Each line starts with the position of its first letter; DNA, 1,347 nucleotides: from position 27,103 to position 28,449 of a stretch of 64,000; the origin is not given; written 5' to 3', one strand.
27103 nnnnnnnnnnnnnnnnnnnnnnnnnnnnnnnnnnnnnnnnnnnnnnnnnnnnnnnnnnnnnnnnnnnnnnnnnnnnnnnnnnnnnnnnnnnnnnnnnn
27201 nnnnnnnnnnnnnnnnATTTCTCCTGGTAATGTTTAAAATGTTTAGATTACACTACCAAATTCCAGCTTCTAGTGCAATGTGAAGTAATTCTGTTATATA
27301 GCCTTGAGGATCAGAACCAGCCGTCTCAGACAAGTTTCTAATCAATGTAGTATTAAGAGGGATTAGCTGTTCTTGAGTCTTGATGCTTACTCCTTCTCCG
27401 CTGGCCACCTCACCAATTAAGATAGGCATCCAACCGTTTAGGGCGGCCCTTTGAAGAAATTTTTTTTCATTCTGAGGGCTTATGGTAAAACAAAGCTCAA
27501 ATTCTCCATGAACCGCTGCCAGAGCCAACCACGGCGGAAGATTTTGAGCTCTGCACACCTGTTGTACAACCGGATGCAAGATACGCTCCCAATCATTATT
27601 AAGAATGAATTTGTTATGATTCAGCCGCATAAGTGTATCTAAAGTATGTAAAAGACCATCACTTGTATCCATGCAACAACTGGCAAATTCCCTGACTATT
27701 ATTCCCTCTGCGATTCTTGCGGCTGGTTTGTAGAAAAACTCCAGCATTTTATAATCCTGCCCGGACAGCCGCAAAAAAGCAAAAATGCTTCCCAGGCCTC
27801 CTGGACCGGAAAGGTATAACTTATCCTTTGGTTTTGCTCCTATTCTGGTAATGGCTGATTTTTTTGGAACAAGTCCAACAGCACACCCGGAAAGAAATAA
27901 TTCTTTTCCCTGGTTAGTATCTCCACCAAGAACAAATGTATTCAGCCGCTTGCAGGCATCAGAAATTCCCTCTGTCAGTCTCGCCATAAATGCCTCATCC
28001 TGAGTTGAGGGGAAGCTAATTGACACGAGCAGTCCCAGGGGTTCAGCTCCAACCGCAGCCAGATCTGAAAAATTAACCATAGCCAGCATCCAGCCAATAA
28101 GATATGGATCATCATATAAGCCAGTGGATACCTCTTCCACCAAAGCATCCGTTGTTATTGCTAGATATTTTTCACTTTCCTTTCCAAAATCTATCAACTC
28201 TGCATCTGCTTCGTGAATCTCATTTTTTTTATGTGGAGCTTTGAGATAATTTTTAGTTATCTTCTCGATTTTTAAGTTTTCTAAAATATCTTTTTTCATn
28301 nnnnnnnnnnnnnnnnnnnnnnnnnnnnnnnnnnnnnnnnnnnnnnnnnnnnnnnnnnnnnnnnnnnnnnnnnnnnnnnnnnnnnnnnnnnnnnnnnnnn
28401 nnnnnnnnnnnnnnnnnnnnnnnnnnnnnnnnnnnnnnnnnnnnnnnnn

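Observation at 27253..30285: Unusual enzyme trio: UbiA prenyltransferase plus DAGK_cat lipid kinase plus ThiL-like PurM-superfamily kinase in one operon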

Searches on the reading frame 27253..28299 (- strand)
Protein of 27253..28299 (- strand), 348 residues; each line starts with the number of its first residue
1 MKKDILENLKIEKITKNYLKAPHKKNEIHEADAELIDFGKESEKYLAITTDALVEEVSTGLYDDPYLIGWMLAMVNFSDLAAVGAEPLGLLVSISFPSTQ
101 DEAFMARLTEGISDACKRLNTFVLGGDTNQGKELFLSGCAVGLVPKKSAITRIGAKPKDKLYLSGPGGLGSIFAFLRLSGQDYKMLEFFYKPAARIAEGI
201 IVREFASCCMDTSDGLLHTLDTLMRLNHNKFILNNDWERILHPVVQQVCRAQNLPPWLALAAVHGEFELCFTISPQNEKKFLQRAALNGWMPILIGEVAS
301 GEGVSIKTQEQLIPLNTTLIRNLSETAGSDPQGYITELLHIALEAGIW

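Call 3: search_protein_families(library=pfam, proteins=[window:27253-28299:-], max_evalue=0.01)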
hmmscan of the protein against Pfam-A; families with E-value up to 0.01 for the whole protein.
window:27253-28299:- (348 aa): 1 family
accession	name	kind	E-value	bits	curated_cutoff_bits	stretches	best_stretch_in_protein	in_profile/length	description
PF00586.29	AIRS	-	2.5e-26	92.7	24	1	32-144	3-112/112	AIR synthase related protein, N-terminal domain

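Call 4: search_protein_families(library=ncbifam, proteins=[window:27253-28299:-], max_evalue=0.01)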
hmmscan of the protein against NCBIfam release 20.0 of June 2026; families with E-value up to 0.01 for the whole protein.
window:27253-28299:- (348 aa): 16 families
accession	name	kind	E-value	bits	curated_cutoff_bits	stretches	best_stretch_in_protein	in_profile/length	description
TIGR01379.1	thiL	equivalog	2e-50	171.6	184.15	1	11-309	6-305/320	thiamine-phosphate kinase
NF004353.0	PRK05731.2-2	equivalog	1.5e-45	155.7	301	1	24-315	13-294/311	thiamine-phosphate kinase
NF004350.0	PRK05731.1-1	equivalog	1.5e-29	103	441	1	42-315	38-314/325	thiamine-phosphate kinase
NF004351.0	PRK05731.1-4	equivalog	2.2e-24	86.2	324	1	43-227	48-236/321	thiamine-phosphate kinase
NF004354.0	PRK05731.2-3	equivalog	2.9e-20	72.8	204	1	68-235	49-215/273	thiamine-phosphate kinase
TIGR00476.1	selD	equivalog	4e-16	59.1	125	1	44-180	57-189/311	selenide, water dikinase SelD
NF010705.0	PRK14105.1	equivalog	1.4e-14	53.8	291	1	56-188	65-198/345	selenide, water dikinase SelD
TIGR04049.1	AIR_rel_sll0787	hypoth_equivalog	3.8e-12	45.9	321.3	1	61-163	68-166/318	sll0787 family AIR synthase-like protein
TIGR04050.1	MSMEG_0567_Cter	hypoth_equivalog_domain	1.7e-11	44.1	312.2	1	61-144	56-136/296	MSMEG_0567/sll0787 family protein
TIGR03267.1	methan_mark_2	hypoth_equivalog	2.1e-08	33.6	365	1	44-162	56-169/323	methanogenesis marker 2 protein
TIGR00878.1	purM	equivalog_domain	5.6e-08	32.4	236.35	1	33-159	40-173/332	phosphoribosylformylglycinamidine cyclo-ligase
TIGR02124.1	hypE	equivalog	1.9e-07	30.4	251.6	1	31-168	34-170/332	hydrogenase expression/formation protein HypE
NF002098.0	PRK00943.1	equivalog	2e-07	30.2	299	1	60-172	72-185/347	selenide, water dikinase SelD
NF002290.1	PRK01213.1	equivalog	3e-07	29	648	1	30-127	423-518/723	phosphoribosylformylglycinamidine synthase subunit PurL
TIGR01736.1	FGAM_synth_II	equivalog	2.3e-06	26.2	525.75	1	29-127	419-514/718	phosphoribosylformylglycinamidine synthase subunit PurL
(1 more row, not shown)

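Call 8: find_homologous_proteins(query=window:27253-28299:-, max_evalue=1e-10)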
Query window:27253-28299:- (348 aa): 1705 proteins with E <= 1e-10 among 6996 candidates; the best 120 are listed.
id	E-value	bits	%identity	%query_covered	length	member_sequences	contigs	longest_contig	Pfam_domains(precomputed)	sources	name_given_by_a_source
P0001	1.3e-230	782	99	100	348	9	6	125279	PF00586.30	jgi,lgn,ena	-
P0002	3.8e-195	665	84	100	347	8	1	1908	PF00586.30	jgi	jgi:thiamine-monophosphate kinase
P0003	2.7e-185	633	78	100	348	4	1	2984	PF00586.30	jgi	-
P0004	3.3e-176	603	76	100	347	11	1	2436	PF00586.30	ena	-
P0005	5.3e-169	579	73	100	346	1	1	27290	PF00586.30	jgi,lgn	jgi:thiamine-monophosphate kinase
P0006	7.9e-169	579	71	100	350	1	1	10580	PF00586.30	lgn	-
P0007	1.5e-167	575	73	98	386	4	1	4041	PF00586.30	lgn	-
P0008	2.4e-167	574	73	100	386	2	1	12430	PF00586.30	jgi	-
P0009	2.5e-167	574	72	99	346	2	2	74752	PF00586.30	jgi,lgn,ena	-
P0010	5.5e-167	573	73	98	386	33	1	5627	PF00586.30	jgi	-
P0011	9.4e-167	572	74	98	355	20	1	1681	PF00586.30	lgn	-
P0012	1.0e-165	569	72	100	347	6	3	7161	PF00586.30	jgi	jgi:thiamine-monophosphate kinase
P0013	1.3e-165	568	71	100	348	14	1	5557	PF00586.30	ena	-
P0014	5.8e-165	566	69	100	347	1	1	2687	PF00586.30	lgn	-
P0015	2.4e-164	564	71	100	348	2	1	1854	PF00586.30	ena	-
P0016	2.6e-164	564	71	100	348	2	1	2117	PF00586.30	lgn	-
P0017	5.2e-164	563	72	98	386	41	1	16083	PF00586.30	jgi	-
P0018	8.4e-164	562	71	100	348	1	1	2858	PF00586.30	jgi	jgi:thiamine-monophosphate kinase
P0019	3.5e-163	560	72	100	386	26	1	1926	PF00586.30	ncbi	-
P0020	4.5e-163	560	71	100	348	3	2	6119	PF00586.30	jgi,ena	-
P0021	2.1e-162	558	68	100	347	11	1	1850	PF00586.30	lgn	-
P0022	2.2e-162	558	68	100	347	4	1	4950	PF00586.30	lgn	-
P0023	2.9e-162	557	70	100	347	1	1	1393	PF00586.30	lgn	-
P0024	3.6e-162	557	69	100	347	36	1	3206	PF00586.30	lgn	-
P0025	1.5e-161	555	69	100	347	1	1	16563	PF00586.30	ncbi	-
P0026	2.2e-161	554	71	98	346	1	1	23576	PF00586.30,PF02769.28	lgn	-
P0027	2.4e-161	554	68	100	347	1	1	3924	PF00586.30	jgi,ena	-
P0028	3.4e-161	554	70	99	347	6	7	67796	PF00586.30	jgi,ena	-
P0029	5.6e-161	553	69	100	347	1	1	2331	PF00586.30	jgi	-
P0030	1.8e-159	548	69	100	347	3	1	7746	PF00586.30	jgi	jgi:thiamine-monophosphate kinase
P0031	6.7e-159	546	69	100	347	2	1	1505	PF00586.30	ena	-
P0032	2.3e-158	544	68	99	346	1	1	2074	PF00586.30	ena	-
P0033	3.0e-158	544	68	99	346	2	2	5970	PF00586.30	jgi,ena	-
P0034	2.2e-156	538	66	100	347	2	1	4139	PF00586.30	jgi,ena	-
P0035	1.0e-155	536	67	100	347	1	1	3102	PF00586.30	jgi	jgi:thiamine-monophosphate kinase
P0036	5.0e-155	533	66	100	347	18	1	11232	PF00586.30,PF02769.28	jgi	jgi:thiamine-monophosphate kinase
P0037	9.5e-155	533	66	99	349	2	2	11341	PF00586.30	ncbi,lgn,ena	-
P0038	2.0e-154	532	67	100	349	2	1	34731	PF00586.30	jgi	jgi:thiamine-monophosphate kinase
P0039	2.5e-154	531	67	100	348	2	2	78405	PF00586.30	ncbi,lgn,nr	ncbi:MAG: hypothetical protein GTO16_05345 [Candidatus Aminicenantes bacterium]|nr:hypothetical prot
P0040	2.9e-154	531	65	100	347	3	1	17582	PF00586.30,PF02769.28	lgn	-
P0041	1.0e-153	529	65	100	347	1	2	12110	PF00586.30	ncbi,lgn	-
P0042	5.9e-153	527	66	100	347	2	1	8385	PF00586.30,PF02769.28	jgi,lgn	jgi:thiamine-monophosphate kinase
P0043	1.0e-152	526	66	98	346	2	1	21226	PF00586.30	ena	-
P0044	1.3e-152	526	66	98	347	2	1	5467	PF00586.30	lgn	-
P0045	1.6e-152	525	63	100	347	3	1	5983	PF00586.30,PF02769.28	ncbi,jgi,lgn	jgi:thiamine-monophosphate kinase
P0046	1.6e-152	525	65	98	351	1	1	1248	PF00586.30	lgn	-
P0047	1.8e-152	525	67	98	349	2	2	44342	PF00586.30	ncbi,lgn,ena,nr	ncbi:MAG: thiamine-monophosphate kinase [Candidatus Aminicenantes bacterium]|nr:thiamine-monophospha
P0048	2.2e-152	525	65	100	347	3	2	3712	PF00586.30,PF02769.28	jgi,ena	-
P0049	4.7e-152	524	64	100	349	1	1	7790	PF00586.30,PF02769.28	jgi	jgi:thiamine-monophosphate kinase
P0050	1.5e-151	522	64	98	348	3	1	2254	PF00586.30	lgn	-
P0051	2.0e-151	522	65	100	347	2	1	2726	PF00586.30,PF02769.28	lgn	-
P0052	4.3e-151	521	64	99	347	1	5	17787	PF00586.30,PF02769.28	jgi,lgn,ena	-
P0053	1.1e-149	516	65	98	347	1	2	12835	PF00586.30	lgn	-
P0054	4.0e-149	514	64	99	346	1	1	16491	PF00586.30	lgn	-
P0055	7.4e-149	513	63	100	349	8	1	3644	PF00586.30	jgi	jgi:thiamine-monophosphate kinase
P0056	1.9e-148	512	64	100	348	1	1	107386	PF00586.30,PF02769.28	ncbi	-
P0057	2.5e-148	511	64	100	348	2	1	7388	PF00586.30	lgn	-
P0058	1.4e-147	509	62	99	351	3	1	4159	PF00586.30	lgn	-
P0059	1.4e-147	509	65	99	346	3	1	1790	PF00586.30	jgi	jgi:thiamine-monophosphate kinase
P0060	1.4e-147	509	62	99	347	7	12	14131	PF00586.30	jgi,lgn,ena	-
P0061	1.5e-147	509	62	100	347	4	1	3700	PF00586.30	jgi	jgi:thiamine-monophosphate kinase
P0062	1.9e-147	509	65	100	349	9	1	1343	PF00586.30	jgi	jgi:thiamine-monophosphate kinase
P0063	2.2e-147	508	63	100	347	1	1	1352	PF00586.30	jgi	jgi:thiamine-monophosphate kinase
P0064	2.4e-147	508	64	100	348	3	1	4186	PF00586.30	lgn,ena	-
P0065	3.0e-147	508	64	100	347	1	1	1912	PF00586.30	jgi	jgi:thiamine-monophosphate kinase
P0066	1.8e-146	505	61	100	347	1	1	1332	PF00586.30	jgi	jgi:thiamine-monophosphate kinase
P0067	2.0e-146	505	64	100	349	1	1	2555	PF00586.30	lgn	-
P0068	3.5e-146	504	61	100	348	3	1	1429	PF00586.30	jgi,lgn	jgi:thiamine-monophosphate kinase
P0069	7.6e-146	503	63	100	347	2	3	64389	PF00586.30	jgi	jgi:thiamine-monophosphate kinase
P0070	1.2e-145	503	62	100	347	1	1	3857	PF00586.30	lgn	-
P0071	2.0e-145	502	62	100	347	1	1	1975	PF00586.30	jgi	jgi:thiamine-monophosphate kinase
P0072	4.9e-145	501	65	99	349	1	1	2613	PF00586.30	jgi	jgi:thiamine-monophosphate kinase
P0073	5.7e-145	500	62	100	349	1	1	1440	PF00586.30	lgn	-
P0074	7.5e-145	500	61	99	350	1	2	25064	PF00586.30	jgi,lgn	jgi:thiamine-monophosphate kinase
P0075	7.6e-145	500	62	100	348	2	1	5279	PF00586.30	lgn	-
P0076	1.4e-144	499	60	100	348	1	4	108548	PF00586.30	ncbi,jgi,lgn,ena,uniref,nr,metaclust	ncbi:hypothetical protein AMJ44_00940 [candidate division WOR-1 bacterium DG_54_3]|uniref:Thiamine-m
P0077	5.8e-144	497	62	100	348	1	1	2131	PF00586.30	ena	-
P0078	7.9e-144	497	62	100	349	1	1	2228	PF00586.30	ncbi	-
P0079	1.4e-143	496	62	99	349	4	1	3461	PF00586.30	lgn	-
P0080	3.0e-143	495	63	100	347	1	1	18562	PF00586.30,PF02769.28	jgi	jgi:thiamine-monophosphate kinase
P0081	6.3e-143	494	62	100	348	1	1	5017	PF00586.30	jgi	jgi:thiamine-monophosphate kinase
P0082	8.3e-143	493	60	100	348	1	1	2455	PF00586.30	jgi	jgi:thiamine-monophosphate kinase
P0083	2.3e-142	492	61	100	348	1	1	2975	PF00586.30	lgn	-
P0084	1.9e-141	489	61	100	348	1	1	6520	PF00586.30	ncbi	-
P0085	2.4e-141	489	61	100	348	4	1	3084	PF00586.30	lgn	-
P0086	3.6e-141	488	60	100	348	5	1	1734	PF00586.30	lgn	-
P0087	5.4e-141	487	63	100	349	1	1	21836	PF00586.30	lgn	-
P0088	6.4e-141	487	61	99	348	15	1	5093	PF00586.30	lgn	-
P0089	4.5e-140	484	62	99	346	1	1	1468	PF00586.30,PF02769.28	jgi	-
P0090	4.6e-140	484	60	98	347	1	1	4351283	PF00586.30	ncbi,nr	ncbi:MAG: thiamine-monophosphate kinase [Candidatus Aminicenantes bacterium]|nr:MAG: thiamine-monoph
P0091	4.7e-140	484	62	98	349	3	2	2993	PF00586.30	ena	-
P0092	5.9e-140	484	61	100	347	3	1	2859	PF00586.30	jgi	jgi:thiamine-monophosphate kinase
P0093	6.4e-140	484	62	100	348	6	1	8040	PF00586.30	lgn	-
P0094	1.0e-139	483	61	100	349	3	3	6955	PF00586.30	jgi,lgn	jgi:thiamine-monophosphate kinase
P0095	1.2e-139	483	62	98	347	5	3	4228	PF00586.30,PF02769.28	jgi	jgi:thiamine-monophosphate kinase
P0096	1.4e-139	483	59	100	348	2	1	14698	PF00586.30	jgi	jgi:thiamine-monophosphate kinase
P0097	3.4e-139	481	61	100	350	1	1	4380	PF00586.30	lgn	-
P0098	5.6e-139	481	60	98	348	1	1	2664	PF00586.30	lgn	-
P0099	6.8e-139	480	61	100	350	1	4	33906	PF00586.30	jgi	jgi:thiamine-monophosphate kinase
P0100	7.8e-139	480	60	98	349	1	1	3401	PF00586.30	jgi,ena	-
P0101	1.3e-138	480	60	100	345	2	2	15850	PF00586.30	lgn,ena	-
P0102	4.9e-138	478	59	100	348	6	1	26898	PF00586.30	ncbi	-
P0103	5.1e-138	478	59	100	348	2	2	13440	PF00586.30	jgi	-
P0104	5.1e-137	474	59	100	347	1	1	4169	PF00586.30,PF02769.28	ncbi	ncbi:MAG: thiamine-phosphate kinase [Acidobacteriota bacterium]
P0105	6.7e-137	474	58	100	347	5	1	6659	PF00586.30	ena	-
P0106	2.0e-136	472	61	95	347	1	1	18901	PF00586.30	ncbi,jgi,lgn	-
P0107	3.0e-136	472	59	100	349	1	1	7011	PF00586.30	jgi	jgi:thiamine-monophosphate kinase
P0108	3.3e-136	472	60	100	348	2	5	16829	PF00586.30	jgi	jgi:thiamine-monophosphate kinase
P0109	8.1e-136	470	62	98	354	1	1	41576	PF00586.30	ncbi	-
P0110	1.3e-135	470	60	98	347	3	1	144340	PF00586.30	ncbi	-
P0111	1.9e-135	469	59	100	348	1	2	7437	PF00586.30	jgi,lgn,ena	-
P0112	2.5e-135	469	61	100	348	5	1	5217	PF00586.30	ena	-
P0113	5.7e-135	468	59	100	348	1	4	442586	PF00586.30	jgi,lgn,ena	-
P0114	8.3e-135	467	59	100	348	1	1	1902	PF00586.30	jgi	jgi:thiamine-monophosphate kinase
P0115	1.0e-134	467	60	98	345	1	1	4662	PF00586.30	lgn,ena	-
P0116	1.3e-134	466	59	100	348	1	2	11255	PF00586.30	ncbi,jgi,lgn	ncbi:MAG: thiamine-phosphate kinase [Candidatus Aminicenantes bacterium]|jgi:thiamine-monophosphate 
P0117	5.3e-134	464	60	100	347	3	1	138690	PF00586.30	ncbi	-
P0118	9.8e-133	460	59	100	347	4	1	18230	PF00586.30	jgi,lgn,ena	-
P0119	2.5e-132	459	58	100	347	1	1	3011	PF00586.30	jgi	jgi:thiamine-monophosphate kinase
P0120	3.1e-132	459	58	100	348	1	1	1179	PF00586.30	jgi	jgi:thiamine-monophosphate kinase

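Call 9: find_encoding_contigs(protein=P0090, flank=10000, max_places=2)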
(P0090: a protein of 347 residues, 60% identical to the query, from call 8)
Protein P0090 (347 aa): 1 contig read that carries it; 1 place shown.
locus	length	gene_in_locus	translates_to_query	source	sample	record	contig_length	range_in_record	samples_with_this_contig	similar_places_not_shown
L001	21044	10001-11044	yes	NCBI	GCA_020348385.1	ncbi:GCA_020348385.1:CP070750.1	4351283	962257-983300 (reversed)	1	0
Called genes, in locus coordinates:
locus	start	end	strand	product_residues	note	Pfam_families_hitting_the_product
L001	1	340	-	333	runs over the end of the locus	PF00044:Gp_dh_N, PF02800:Gp_dh_C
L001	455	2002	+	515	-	PF03853:YjeF_N, PF01256:Carb_kinase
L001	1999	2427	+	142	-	PF02367:TsaE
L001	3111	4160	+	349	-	PF21088:MS_channel_1st, PF00924:MS_channel_2nd, PF21082:MS_channel_3rd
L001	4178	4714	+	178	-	PF00156:Pribosyltran, PF14681:UPRTase (weak)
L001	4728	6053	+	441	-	PF00860:Xan_ur_permease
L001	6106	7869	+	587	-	PF00933:Glyco_hydro_3, PF01915:Glyco_hydro_3_C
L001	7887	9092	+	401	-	-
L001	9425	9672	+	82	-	-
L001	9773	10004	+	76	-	-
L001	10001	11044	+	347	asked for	PF00586:AIRS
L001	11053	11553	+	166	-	-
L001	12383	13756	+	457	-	PF04055:Radical_SAM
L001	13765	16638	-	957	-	PF03176:MMPL, PF00873:ACR_tran (weak), PF02355:SecD_SecF_C, PF03176:MMPL, PF02460:Patched (weak), PF12349:Sterol-sensing (weak)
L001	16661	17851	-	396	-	-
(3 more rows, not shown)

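Call 10: find_encoding_contigs(protein=P0076, flank=10000, max_places=2)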
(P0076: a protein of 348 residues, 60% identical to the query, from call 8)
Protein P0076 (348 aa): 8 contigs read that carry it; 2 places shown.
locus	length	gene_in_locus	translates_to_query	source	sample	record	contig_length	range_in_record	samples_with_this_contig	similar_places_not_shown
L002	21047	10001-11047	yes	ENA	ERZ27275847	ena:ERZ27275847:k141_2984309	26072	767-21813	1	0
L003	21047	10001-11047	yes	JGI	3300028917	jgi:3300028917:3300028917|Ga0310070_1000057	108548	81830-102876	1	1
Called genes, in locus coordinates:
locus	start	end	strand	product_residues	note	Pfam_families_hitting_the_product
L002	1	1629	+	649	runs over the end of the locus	PF00009:GTP_EFTU (weak), PF00350:Dynamin_N (faint), PF01926:MMR_HSR1, PF02421:FeoB_N, PF17910:FeoB_Cyto, PF07670:Gate, PF07664:FeoB_C, PF07670:Gate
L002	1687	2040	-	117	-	PF01648:ACPS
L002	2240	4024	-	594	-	PF01541:GIY-YIG, PF27096:UvrC_M, PF02151:UVR, PF22920:UvrC_RNaseH, PF08459:UvrC_RNaseH_dom, PF14520:HHH_5 (weak)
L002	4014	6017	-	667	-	PF00270:DEAD (faint), PF04851:ResIII, PF17757:UvrB_inter, PF27431:UvrB_3rd, PF00271:Helicase_C, PF12344:UvrB, PF02151:UVR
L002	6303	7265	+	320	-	PF00303:Thymidylat_synt (weak)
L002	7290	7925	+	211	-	PF02607:B12-binding_2, PF02310:B12-binding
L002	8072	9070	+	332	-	PF01040:UbiA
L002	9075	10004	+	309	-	PF00781:DAGK_cat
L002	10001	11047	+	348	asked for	PF00586:AIRS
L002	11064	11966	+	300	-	PF00106:adh_short, PF01370:Epimerase (weak), PF08659:KR, PF13561:adh_short_C2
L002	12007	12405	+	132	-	PF26247:DUF8058 (weak)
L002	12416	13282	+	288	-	PF00106:adh_short, PF08659:KR, PF13561:adh_short_C2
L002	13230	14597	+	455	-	PF04055:Radical_SAM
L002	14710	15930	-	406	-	-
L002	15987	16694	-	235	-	PF02463:SMC_N (faint), PF00005:ABC_tran, PF13304:AAA_21 (faint)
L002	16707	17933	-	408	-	PF12704:MacB_PCD, PF02687:FtsX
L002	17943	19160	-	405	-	PF12704:MacB_PCD, PF02687:FtsX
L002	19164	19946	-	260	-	PF17131:TP_0789-like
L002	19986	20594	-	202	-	PF00440:TetR_N, PF13977:TetR_C_6 (weak)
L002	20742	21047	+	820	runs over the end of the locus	PF00069:Pkinase, PF01636:APH (faint), PF07714:PK_Tyr_Ser-Thr, PF03109:ABC1 (weak), PF17667:Pkinase_fungal (weak), PF13428:TPR_14 (faint), PF00515:TPR_1 (faint), PF07719:TPR_2 (faint), +7 more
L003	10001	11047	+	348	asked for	PF00586:AIRS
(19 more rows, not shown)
